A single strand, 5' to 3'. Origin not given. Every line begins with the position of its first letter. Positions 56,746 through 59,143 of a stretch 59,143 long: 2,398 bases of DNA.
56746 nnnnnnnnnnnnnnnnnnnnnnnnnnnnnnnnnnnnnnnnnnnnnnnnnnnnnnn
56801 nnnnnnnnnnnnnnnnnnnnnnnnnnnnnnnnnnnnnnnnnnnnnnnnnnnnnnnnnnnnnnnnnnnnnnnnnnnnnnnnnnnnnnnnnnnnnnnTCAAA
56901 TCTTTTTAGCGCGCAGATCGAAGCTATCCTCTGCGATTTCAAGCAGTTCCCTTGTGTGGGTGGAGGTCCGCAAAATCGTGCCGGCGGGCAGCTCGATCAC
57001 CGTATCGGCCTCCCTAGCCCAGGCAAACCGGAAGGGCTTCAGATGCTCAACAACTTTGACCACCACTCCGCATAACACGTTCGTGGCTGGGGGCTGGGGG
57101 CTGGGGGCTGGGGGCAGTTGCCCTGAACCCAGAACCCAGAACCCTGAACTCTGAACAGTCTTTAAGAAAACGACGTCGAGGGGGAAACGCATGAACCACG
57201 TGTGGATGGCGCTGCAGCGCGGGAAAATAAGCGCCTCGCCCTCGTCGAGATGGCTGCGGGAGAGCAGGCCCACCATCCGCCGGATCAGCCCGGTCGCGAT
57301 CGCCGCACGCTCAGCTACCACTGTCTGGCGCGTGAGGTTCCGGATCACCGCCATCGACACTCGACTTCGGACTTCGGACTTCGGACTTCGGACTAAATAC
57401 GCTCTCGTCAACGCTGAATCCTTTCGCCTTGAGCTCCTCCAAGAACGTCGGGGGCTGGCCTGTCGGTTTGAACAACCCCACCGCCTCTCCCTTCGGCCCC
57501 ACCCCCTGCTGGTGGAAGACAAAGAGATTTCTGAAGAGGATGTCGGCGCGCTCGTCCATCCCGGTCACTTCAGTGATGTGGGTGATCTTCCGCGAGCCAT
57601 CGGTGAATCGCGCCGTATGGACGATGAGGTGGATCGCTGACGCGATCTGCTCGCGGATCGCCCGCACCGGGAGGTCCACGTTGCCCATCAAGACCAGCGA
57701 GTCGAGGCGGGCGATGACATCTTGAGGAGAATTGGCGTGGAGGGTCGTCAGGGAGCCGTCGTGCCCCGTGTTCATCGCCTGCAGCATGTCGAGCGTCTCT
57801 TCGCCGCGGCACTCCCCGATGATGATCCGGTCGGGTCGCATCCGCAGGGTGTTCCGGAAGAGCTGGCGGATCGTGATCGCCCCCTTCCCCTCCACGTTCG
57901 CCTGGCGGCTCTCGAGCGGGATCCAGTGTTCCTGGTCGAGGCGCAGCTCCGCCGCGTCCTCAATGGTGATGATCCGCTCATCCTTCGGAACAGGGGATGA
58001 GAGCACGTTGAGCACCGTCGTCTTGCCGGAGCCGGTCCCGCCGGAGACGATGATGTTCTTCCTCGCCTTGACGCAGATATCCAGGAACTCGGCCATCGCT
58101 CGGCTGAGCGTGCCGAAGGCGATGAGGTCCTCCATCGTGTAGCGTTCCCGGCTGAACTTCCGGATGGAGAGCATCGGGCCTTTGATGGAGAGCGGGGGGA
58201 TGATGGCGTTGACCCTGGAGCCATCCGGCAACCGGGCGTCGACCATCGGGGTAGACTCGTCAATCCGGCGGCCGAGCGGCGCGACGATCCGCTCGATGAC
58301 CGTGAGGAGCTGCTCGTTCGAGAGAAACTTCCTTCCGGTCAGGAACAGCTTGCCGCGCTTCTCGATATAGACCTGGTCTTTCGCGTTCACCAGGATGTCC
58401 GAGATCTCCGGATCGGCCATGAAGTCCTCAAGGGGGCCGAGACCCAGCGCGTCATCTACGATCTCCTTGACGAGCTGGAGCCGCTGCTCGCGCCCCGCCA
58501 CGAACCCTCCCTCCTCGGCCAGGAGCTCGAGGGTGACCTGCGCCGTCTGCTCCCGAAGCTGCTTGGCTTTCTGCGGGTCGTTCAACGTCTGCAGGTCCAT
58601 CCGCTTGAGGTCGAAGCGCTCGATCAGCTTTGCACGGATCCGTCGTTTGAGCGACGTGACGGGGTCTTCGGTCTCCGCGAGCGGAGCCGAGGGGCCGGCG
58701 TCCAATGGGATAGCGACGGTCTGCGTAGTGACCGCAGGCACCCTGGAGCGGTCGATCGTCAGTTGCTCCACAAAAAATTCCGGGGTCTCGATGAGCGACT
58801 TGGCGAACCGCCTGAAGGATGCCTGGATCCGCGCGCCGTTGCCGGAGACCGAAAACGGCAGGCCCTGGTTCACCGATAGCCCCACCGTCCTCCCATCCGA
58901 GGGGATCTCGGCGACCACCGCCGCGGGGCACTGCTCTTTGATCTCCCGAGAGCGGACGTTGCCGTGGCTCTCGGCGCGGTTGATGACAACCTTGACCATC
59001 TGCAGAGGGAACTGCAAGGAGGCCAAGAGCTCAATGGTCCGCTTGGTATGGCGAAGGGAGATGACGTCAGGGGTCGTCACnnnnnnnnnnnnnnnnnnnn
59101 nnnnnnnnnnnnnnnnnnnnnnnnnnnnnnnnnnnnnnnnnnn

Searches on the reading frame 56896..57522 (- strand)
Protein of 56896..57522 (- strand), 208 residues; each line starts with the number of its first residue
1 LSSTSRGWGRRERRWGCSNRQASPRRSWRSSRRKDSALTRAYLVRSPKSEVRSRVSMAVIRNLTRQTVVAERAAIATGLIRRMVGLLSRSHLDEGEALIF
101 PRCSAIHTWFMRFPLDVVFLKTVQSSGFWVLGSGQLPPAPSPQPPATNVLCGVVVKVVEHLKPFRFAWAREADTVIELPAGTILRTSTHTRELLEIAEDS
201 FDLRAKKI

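Call 51: search_protein_families(library=pfam, proteins=[window:56896-57522:-], max_evalue=0.001)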
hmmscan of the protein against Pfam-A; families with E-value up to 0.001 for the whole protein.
window:56896-57522:- (208 aa): 1 family
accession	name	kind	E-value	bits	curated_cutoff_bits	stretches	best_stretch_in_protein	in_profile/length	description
PF02643.20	DUF192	-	7.1e-10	39.3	27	1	74-121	4-55/96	Uncharacterized ACR, COG1430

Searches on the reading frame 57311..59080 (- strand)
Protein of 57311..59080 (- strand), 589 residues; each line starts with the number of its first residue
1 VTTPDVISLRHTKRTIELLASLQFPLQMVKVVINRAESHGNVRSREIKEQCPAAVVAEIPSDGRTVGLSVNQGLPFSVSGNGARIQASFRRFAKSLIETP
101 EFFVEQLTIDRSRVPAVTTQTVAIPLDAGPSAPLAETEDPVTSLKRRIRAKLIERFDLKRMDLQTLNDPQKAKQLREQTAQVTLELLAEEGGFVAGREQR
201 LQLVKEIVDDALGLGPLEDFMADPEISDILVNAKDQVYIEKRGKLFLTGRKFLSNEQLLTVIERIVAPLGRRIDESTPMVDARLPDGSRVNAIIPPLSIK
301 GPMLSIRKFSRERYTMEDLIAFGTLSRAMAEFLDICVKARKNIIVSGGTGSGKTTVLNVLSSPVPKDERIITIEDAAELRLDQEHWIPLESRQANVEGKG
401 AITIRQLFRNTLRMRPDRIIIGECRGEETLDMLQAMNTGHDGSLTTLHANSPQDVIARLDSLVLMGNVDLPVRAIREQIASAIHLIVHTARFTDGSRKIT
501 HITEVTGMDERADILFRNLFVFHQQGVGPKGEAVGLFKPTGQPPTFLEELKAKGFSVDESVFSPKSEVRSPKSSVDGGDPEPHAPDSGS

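Call 51: search_protein_families(library=pfam, proteins=[window:57311-59080:-], max_evalue=0.001)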
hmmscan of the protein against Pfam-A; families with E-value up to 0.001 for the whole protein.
window:57311-59080:- (589 aa): 2 families
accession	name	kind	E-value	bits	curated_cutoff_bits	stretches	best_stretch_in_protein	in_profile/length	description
PF00437.27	T2SSE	-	2e-63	214.7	24.9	1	213-487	4-273/370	Type II/IV secretion system protein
PF01580.24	FtsK_SpoIIIE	-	0.00018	21.5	24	0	334-360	34-59/221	FtsK/SpoIIIE family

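Call 61: find_homologous_proteins(query=window:57311-59080:-, max_evalue=1e-50)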
Query window:57311-59080:- (589 aa): 8000 proteins with E <= 1e-50 among 8000 candidates; the best 120 are listed.
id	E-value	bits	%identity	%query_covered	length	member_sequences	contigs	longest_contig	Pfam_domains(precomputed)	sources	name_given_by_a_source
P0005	4.4e-292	988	77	96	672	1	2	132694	PF10609.16,PF01656.30,PF00437.27,PF13614.13,PF27713.1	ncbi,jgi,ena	-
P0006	2.4e-281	952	74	95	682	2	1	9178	PF10609.16,PF01656.30,PF00437.27,PF13614.13,PF27713.1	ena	-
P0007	5.3e-280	948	73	97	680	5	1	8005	PF10609.16,PF01656.30,PF00437.27,PF13614.13,PF02374.22,PF27713.1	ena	-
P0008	9.1e-278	940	100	73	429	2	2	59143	PF00437.27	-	-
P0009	1.5e-271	920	56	68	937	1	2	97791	PF00437.27,PF00005.34,PF13555.13,PF03029.24,PF01580.25,PF01078.28,PF27713.1,PF20720.4,PF13191.13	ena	-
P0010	1.6e-258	877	69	95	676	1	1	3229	PF10609.16,PF01656.30,PF00437.27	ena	-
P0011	8.6e-258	874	67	99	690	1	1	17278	PF10609.16,PF01656.30,PF00437.27,PF13614.13,PF13500.13,PF27713.1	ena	-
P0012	1.1e-255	867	69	96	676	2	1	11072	PF10609.16,PF01656.30,PF00437.27,PF27713.1,PF13191.13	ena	-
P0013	3.3e-250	849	66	97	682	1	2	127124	PF10609.16,PF01656.30,PF00437.27,PF13500.13,PF13401.13,PF27713.1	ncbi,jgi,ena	-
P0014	4.0e-250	849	66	97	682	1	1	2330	PF10609.16,PF01656.30,PF00437.27,PF13614.13,PF27713.1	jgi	jgi:Flp pilus assembly CpaF family ATPase/MinD-like ATPase involved in chromosome partitioning or fl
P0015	4.9e-250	849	67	95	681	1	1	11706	PF10609.16,PF01656.30,PF00437.27,PF13614.13,PF13401.13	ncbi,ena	-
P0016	9.0e-250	848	66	96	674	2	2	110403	PF10609.16,PF01656.30,PF00437.27,PF13614.13,PF27713.1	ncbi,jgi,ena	-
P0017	6.9e-249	845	68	96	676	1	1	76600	PF10609.16,PF01656.30,PF00437.27,PF13614.13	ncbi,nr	ncbi:MAG: Flp pilus assembly complex ATPase component TadA [Candidatus Omnitrophica bacterium]|nr:Fl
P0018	1.0e-246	838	67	95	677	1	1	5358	PF10609.16,PF01656.30,PF00437.27,PF13614.13,PF13401.13,PF27713.1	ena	-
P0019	1.9e-246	837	68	96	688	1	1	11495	PF10609.16,PF01656.30,PF00437.27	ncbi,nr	ncbi:MAG: Flp pilus assembly complex ATPase component TadA [Candidatus Omnitrophica bacterium]|nr:Fl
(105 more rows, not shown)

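Call 74: find_encoding_contigs(protein=P0005, flank=10000, max_places=3)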
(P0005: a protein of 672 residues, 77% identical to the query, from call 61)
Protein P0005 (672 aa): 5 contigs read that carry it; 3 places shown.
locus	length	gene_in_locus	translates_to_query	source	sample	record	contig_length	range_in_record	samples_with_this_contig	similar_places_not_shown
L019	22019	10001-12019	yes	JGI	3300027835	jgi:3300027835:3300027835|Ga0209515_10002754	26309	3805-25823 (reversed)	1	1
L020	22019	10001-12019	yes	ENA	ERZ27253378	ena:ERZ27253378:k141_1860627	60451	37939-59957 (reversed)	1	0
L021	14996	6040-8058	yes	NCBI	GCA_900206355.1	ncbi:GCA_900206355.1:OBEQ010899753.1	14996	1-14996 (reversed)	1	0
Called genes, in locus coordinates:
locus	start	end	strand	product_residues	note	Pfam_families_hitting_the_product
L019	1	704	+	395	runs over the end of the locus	?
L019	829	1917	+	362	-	PF00437:T2SSE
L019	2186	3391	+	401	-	PF13191:AAA_16 (faint), PF00437:T2SSE, PF03266:NTPase_1 (faint), PF13401:AAA_22 (weak)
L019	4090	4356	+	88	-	-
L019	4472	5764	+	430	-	PF00437:T2SSE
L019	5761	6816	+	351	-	PF13145:Rotamase_2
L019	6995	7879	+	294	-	PF08666:SAF, PF16976:RcpC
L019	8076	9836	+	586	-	PF13629:T2SS-T3SS_pil_N, PF21934:Yop-YscD_ppl_3rd (faint), PF00263:Secretin, PF13103:TonB_2 (weak), PF03544:TonB_C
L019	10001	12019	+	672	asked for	PF01656:CbiA, PF10609:ParA (faint), PF13614:AAA_31 (faint), PF00437:T2SSE, PF27713:UCP018868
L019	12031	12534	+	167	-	-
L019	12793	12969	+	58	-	-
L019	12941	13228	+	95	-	-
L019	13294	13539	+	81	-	-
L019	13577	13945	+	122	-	-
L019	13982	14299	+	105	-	-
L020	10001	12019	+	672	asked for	PF01656:CbiA, PF10609:ParA (faint), PF13614:AAA_31 (faint), PF00437:T2SSE, PF27713:UCP018868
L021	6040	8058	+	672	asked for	PF01656:CbiA, PF10609:ParA (faint), PF13614:AAA_31 (faint), PF00437:T2SSE, PF27713:UCP018868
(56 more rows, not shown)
